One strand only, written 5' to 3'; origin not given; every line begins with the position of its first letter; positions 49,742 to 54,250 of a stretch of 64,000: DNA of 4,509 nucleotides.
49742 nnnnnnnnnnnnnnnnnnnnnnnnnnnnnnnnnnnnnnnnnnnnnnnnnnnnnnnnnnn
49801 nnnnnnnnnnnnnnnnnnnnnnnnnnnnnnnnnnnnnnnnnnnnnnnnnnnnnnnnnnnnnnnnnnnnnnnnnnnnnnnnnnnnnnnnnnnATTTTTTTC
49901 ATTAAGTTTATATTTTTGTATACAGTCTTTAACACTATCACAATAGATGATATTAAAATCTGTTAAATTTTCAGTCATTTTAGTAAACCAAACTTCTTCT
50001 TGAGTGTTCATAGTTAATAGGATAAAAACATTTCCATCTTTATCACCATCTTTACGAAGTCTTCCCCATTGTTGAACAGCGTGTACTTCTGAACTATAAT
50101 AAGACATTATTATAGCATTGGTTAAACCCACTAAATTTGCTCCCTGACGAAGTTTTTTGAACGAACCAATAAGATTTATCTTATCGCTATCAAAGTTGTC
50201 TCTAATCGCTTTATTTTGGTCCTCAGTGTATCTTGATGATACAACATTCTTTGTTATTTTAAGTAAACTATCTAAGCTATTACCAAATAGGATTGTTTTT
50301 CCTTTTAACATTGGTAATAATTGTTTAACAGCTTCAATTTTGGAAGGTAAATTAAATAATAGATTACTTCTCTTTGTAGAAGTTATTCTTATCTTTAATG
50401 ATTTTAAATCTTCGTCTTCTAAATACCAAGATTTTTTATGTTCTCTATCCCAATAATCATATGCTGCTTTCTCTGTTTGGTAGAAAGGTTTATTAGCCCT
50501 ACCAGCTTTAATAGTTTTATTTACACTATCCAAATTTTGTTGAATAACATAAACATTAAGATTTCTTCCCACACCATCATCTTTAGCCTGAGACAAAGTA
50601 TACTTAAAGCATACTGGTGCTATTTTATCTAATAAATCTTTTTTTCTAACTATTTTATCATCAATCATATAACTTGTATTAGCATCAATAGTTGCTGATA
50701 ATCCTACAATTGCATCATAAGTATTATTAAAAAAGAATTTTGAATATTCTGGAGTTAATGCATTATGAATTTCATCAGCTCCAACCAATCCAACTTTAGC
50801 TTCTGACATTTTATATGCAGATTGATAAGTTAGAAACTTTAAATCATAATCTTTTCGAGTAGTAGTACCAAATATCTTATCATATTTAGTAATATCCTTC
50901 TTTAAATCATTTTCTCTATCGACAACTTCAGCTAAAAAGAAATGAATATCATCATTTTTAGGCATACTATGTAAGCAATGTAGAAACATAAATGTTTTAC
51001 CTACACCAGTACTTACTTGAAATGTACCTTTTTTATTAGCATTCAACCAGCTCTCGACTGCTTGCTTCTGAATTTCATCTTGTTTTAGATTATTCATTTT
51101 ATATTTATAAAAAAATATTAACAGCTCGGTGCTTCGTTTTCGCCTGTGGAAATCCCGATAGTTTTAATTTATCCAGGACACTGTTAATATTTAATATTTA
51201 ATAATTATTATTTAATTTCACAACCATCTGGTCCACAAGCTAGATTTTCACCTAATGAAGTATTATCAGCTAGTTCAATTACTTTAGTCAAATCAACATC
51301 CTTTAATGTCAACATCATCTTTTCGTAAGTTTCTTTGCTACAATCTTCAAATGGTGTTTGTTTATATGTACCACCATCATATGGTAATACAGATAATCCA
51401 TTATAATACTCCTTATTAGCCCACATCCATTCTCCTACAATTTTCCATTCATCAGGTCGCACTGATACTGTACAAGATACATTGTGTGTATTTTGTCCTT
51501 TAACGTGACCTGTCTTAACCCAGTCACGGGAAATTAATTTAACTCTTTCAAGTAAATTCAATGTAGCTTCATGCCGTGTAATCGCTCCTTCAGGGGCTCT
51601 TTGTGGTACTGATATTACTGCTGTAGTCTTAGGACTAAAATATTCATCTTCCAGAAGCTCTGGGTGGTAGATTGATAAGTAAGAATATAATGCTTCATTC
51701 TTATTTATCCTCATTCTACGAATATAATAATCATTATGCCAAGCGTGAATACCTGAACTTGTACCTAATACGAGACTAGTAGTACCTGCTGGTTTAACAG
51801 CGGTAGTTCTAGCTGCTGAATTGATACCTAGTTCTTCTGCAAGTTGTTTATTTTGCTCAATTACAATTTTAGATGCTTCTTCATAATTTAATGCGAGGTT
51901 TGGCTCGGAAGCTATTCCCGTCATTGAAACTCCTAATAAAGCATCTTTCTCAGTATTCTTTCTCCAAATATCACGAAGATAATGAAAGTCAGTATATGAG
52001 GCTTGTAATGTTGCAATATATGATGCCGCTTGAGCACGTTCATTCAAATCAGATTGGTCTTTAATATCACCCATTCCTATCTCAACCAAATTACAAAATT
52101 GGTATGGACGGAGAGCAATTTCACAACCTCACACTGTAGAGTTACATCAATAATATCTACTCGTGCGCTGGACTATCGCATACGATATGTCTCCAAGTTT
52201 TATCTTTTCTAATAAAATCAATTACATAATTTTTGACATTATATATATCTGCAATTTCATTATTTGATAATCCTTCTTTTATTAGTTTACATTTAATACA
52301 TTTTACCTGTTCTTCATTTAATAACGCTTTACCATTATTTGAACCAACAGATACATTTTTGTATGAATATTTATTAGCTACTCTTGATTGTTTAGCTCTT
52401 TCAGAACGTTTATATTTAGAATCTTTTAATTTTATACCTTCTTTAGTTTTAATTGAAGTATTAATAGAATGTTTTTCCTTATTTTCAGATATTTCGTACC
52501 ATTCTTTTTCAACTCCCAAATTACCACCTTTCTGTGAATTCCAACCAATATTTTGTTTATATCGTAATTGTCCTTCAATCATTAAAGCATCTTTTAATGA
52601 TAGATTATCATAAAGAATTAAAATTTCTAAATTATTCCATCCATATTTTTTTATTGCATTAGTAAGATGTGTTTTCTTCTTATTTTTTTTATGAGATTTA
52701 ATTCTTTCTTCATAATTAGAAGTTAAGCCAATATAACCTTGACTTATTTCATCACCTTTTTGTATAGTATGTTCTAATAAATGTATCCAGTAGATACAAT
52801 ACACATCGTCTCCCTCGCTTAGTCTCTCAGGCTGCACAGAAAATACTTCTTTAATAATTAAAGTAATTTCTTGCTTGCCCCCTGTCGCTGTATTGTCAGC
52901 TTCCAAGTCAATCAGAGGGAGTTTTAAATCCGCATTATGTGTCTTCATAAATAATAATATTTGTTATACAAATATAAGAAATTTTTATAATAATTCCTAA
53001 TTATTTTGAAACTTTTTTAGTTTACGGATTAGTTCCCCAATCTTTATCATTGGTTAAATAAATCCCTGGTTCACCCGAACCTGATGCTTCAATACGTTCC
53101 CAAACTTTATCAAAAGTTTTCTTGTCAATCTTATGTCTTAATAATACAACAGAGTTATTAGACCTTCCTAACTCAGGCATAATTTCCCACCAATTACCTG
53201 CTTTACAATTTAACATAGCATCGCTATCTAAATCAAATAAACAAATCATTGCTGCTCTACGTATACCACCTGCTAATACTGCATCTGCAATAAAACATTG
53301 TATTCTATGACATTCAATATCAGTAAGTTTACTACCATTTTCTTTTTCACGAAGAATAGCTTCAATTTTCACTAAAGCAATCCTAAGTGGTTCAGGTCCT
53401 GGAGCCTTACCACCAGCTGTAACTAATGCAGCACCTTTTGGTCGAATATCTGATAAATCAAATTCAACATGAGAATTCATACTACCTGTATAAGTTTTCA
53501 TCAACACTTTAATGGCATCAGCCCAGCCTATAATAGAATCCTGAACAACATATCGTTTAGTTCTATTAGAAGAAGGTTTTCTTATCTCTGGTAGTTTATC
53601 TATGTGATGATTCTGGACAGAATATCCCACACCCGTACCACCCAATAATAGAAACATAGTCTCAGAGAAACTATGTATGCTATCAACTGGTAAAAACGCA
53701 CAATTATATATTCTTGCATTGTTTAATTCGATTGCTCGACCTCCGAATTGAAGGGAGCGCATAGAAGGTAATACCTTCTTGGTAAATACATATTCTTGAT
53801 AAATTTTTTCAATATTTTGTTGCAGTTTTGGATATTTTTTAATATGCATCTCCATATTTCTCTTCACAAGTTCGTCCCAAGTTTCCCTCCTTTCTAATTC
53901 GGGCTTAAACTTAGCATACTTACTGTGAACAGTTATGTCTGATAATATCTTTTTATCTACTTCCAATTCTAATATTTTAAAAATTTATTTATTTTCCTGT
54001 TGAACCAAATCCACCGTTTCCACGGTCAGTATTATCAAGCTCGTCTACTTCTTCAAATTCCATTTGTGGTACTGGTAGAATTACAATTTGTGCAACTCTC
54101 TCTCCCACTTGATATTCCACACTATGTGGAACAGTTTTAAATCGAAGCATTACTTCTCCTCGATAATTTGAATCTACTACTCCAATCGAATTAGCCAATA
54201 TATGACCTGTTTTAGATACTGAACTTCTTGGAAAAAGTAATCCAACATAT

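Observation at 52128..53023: Group I intron mapped to the nucleotide; the radical-cysteine codon of the RNR is assembled by splicing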

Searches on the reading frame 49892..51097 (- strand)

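Call 53: search_protein_families(library=phrogs, proteins=[window:49892-51097:-], max_evalue=0.00001)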
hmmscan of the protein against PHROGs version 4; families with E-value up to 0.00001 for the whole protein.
window:49892-51097:- (402 aa): 1 family
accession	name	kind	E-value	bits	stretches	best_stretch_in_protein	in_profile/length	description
phrog_16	-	DNA, RNA and nucleotide metabolism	3.7e-22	79.4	1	9-362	276-597/986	DNA helicase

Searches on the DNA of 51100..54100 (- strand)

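Call 7: search_dna_similar(query=window:51100-54100:-, collection=phages, mode=distant, max_rows=30)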
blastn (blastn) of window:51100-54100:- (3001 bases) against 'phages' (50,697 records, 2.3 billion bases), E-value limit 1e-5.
Records with a match: 3; places in all: 3; records where one place covers at least 80% of the query: 0.
Best place of each record, by identity: 60-80% 3.
By first word of the organism name: Vibrio 2; Microcystis 1.
By host as written in the record: Vibrio parahaemolyticus 2; Microcystis elabens 1.
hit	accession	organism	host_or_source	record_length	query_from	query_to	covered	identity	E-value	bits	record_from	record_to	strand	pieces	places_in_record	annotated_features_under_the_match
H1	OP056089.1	Vibrio phage vB_VpaM_VPs20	Vibrio parahaemolyticus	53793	1976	2160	6%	68.3%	3e-6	61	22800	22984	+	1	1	recombinase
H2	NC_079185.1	Vibrio phage vB_VpaM_VPs20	Vibrio parahaemolyticus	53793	1976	2160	6%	68.3%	3e-6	61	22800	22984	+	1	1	recombinase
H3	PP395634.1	Microcystis phage Mel-JY01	Microcystis elabens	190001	2648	2771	4%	79.8%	2e-21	112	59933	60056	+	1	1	hypothetical protein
